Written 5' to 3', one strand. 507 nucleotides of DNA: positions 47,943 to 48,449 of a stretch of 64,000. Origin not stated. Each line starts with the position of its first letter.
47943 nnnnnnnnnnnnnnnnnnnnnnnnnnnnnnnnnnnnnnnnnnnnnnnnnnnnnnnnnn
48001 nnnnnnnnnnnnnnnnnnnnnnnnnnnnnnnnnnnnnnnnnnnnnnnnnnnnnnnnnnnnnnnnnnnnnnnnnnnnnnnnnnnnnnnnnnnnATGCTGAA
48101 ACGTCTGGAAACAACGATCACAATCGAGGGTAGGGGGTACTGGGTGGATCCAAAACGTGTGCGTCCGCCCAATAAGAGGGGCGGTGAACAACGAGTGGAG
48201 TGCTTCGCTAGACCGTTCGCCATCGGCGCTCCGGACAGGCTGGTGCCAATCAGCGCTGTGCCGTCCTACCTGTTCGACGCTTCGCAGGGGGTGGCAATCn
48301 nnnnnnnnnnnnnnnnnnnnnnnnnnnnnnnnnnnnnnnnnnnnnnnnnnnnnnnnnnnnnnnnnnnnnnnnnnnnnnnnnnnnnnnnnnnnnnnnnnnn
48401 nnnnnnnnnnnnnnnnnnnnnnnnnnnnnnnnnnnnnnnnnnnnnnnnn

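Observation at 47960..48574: Compositionally foreign mini-cassette: perfect promoter, three-way-junction leader, two coupled small ORFs and a strong terminator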

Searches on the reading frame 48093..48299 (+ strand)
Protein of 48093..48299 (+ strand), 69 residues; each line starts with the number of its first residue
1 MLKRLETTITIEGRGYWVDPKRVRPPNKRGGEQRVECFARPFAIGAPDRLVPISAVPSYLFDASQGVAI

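Call 9: search_protein_families(library=pfam, proteins=[window:48093-48299:+], max_evalue=10)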
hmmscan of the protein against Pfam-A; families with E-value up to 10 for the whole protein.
window:48093-48299:+ (69 aa): 0 families

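Call 16: find_homologous_proteins(query=window:48093-48299:+, max_evalue=10)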
Query window:48093-48299:+ (69 aa): 2 proteins with E <= 10 among 2 candidates.
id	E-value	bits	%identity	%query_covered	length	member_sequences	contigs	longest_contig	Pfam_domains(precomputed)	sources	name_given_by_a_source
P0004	2.0e-39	150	100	100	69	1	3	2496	-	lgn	-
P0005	1.8e-18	83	85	68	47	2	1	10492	-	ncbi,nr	ncbi:MAG: hypothetical protein HZC26_04220 [Candidatus Magasanikbacteria bacterium]|nr:hypothetical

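Call 53: predict_structure(protein=window:48093-48299:+)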
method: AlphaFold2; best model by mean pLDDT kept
length: 69 residues; sequences in the alignment: 1
mean_pLDDT: 53.7   pTM: 0.36
mean pLDDT of the five models: 53.7, 46.1, 44.2, 43.4, 42.5
residues with pLDDT >= 90: 0; 70-90: 0; 50-70: 45; < 50: 24
segments of 3 or more residues with pLDDT < 50: 1-6, 54-69
pLDDT, mean of each block of 10 residues (from residue 1): 42 60 62 61 59 50 41
secondary structure, 60 per line:
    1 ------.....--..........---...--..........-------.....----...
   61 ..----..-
elements in order: E7-11 E14-23 E27-29 E32-41 E49-53

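Call 58: search_protein_families(library=phrogs, proteins=[window:48093-48299:+], max_evalue=1)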
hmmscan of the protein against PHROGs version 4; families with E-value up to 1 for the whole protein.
window:48093-48299:+ (69 aa): 0 families

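Call 59: search_protein_families(library=padloc, proteins=[window:48093-48299:+], max_evalue=1)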
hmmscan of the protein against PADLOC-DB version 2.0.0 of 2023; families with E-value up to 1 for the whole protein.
window:48093-48299:+ (69 aa): 0 families

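Call 60: search_protein_families(library=ncbifam, proteins=[window:48093-48299:+], max_evalue=1)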
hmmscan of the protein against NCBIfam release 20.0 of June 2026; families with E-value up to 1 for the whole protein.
window:48093-48299:+ (69 aa): 0 families
